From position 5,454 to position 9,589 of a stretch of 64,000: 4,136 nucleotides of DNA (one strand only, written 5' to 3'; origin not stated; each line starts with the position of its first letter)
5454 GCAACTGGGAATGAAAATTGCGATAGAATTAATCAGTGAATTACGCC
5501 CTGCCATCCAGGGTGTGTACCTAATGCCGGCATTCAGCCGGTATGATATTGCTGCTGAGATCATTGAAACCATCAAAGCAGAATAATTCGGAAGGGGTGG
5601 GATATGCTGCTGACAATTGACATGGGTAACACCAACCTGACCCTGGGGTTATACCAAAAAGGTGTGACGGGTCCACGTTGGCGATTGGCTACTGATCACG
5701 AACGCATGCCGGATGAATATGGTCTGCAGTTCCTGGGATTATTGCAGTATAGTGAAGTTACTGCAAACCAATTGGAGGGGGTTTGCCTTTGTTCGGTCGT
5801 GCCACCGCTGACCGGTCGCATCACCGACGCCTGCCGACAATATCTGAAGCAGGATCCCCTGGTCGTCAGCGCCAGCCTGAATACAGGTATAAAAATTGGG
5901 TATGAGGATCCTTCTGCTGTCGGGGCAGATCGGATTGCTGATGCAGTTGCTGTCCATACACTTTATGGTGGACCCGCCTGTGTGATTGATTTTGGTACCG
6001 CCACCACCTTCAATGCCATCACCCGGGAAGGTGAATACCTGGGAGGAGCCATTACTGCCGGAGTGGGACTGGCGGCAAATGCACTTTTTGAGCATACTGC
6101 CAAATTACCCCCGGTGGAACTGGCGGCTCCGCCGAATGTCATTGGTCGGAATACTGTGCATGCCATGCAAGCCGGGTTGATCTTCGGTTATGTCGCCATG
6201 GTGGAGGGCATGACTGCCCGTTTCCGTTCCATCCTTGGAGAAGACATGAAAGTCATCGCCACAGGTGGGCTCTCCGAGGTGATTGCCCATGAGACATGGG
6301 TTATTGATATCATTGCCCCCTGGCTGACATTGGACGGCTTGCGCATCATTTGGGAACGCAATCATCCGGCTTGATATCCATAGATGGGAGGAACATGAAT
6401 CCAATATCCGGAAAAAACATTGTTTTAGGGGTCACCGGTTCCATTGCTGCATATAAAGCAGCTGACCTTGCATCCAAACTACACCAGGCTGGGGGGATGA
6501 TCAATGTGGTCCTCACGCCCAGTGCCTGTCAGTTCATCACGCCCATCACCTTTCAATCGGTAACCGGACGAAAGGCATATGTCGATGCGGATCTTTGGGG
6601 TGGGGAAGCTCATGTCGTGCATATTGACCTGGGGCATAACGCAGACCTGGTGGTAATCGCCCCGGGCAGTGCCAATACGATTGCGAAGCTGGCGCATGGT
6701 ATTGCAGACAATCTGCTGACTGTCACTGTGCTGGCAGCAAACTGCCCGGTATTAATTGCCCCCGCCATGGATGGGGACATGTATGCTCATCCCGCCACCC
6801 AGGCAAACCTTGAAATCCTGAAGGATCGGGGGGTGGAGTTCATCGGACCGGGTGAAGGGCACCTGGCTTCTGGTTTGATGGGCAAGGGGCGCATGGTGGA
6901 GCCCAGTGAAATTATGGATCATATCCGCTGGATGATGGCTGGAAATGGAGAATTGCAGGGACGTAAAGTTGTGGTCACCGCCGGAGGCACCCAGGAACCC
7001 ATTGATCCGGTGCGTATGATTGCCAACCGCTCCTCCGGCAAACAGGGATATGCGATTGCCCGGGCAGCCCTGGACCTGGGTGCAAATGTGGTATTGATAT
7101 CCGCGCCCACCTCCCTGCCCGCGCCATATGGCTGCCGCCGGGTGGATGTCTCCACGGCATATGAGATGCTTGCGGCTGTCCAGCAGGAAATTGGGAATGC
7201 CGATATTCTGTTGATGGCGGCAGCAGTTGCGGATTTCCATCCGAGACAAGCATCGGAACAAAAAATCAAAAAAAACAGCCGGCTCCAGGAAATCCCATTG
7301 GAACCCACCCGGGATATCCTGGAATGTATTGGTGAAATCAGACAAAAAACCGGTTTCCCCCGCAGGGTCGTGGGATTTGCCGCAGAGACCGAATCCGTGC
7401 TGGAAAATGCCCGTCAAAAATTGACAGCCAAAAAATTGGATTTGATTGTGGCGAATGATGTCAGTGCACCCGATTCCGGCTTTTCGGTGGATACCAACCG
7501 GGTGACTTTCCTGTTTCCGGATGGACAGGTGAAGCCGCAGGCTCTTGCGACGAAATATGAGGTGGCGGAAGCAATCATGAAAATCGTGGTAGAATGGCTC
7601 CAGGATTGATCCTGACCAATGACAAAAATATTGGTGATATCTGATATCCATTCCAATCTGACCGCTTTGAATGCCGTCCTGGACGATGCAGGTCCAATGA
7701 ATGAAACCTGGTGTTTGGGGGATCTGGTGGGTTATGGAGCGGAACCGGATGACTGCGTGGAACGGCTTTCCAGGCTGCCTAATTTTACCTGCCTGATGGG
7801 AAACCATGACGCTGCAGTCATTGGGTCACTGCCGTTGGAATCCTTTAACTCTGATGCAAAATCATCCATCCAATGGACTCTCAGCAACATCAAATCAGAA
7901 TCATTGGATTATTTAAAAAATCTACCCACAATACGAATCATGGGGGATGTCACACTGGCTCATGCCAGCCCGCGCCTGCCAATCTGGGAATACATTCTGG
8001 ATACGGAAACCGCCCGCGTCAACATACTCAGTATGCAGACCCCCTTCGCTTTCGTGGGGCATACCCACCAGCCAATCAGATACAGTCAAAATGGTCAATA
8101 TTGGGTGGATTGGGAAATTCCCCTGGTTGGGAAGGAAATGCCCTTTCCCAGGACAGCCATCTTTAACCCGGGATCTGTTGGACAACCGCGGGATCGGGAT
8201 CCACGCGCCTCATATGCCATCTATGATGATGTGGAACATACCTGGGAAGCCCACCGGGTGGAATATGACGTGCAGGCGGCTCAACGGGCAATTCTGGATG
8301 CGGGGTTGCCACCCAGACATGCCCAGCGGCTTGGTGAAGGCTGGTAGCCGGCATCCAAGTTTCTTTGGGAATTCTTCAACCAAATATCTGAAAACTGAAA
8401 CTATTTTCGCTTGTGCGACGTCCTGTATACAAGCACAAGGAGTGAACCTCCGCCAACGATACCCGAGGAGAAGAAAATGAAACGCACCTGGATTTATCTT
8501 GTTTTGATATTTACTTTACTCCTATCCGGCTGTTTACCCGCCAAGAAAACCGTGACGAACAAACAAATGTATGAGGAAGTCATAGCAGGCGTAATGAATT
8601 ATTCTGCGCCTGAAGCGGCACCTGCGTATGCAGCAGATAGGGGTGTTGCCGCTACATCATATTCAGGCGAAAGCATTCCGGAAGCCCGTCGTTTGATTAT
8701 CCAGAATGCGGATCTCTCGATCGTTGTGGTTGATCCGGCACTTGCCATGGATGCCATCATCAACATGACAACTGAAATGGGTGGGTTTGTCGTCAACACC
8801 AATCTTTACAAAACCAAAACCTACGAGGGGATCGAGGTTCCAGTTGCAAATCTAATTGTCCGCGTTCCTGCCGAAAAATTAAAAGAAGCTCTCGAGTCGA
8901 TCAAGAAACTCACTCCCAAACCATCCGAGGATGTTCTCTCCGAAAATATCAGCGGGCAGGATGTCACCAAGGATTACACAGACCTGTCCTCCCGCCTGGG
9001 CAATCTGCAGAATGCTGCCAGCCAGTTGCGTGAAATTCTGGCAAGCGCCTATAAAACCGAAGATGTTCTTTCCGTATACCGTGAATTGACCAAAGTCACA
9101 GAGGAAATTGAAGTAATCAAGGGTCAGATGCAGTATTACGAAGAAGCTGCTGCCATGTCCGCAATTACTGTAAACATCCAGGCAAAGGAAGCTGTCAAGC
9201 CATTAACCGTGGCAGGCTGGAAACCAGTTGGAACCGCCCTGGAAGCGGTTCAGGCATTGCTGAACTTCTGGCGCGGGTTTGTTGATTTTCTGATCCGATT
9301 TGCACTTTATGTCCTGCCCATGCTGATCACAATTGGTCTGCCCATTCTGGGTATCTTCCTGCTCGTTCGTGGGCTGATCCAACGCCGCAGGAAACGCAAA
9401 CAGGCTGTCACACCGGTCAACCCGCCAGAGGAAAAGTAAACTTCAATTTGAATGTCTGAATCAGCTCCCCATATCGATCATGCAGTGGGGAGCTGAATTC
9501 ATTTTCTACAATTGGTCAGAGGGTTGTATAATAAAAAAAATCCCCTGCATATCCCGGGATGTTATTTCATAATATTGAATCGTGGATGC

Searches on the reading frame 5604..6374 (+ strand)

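Call 39: search_protein_families(library=pfam, proteins=[window:5604-6374:+], max_evalue=0.001)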
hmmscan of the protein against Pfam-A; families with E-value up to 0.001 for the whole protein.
window:5604-6374:+ (256 aa): 1 family
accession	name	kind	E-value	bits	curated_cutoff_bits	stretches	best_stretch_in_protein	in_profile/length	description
PF03309.20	Pan_kinase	-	5.5e-68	229.3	24.7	1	2-206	1-205/205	Type III pantothenate kinase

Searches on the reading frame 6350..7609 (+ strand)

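Call 39: search_protein_families(library=pfam, proteins=[window:6350-7609:+], max_evalue=0.001)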
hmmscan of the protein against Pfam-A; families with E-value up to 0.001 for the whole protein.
window:6350-7609:+ (419 aa): 2 families
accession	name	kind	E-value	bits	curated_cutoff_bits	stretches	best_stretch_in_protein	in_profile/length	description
PF04127.22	DFP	-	2.9e-69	233.1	22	1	202-387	1-185/186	DNA/pantothenate metabolism flavoprotein C-terminal domain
PF02441.25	Flavoprotein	-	1.6e-33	116.1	22.7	1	22-192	1-158/162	Flavoprotein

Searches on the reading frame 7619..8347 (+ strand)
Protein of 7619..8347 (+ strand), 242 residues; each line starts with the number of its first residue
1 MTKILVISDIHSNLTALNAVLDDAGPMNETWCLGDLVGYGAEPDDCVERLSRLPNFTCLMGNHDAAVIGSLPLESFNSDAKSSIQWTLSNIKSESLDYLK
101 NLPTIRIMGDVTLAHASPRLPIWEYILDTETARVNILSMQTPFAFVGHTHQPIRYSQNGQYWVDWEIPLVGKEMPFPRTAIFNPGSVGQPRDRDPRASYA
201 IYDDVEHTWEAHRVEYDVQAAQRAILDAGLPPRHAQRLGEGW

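Call 39: search_protein_families(library=pfam, proteins=[window:7619-8347:+], max_evalue=0.001)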
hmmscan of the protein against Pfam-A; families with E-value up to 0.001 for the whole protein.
window:7619-8347:+ (242 aa): 2 families
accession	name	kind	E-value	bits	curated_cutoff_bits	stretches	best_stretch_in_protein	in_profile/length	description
PF12850.12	Metallophos_2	-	7.6e-15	55.7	27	1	3-203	2-150/154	Calcineurin-like phosphoesterase superfamily domain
PF00149.33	Metallophos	-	4.6e-12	47.2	21.5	1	3-122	2-117/191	Calcineurin-like phosphoesterase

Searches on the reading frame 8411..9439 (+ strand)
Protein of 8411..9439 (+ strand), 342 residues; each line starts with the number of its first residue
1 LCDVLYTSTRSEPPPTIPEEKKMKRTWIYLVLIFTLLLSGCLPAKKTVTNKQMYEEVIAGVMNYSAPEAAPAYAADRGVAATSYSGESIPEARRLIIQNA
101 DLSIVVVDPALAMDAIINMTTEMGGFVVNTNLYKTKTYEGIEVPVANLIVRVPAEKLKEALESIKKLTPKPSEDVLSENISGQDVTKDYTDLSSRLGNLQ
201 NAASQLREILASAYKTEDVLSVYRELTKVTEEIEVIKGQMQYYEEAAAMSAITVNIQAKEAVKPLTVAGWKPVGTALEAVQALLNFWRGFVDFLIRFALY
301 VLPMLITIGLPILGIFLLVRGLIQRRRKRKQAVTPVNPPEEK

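Call 38: search_protein_families(library=pfam, proteins=[window:8411-9439:+], max_evalue=0.001)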
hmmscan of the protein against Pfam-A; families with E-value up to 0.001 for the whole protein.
window:8411-9439:+ (342 aa): 1 family
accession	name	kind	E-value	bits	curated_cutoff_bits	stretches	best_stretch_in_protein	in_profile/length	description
PF14257.11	DUF4349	-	2.1e-44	151.8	27.7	1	94-315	1-211/213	Domain of unknown function (DUF4349)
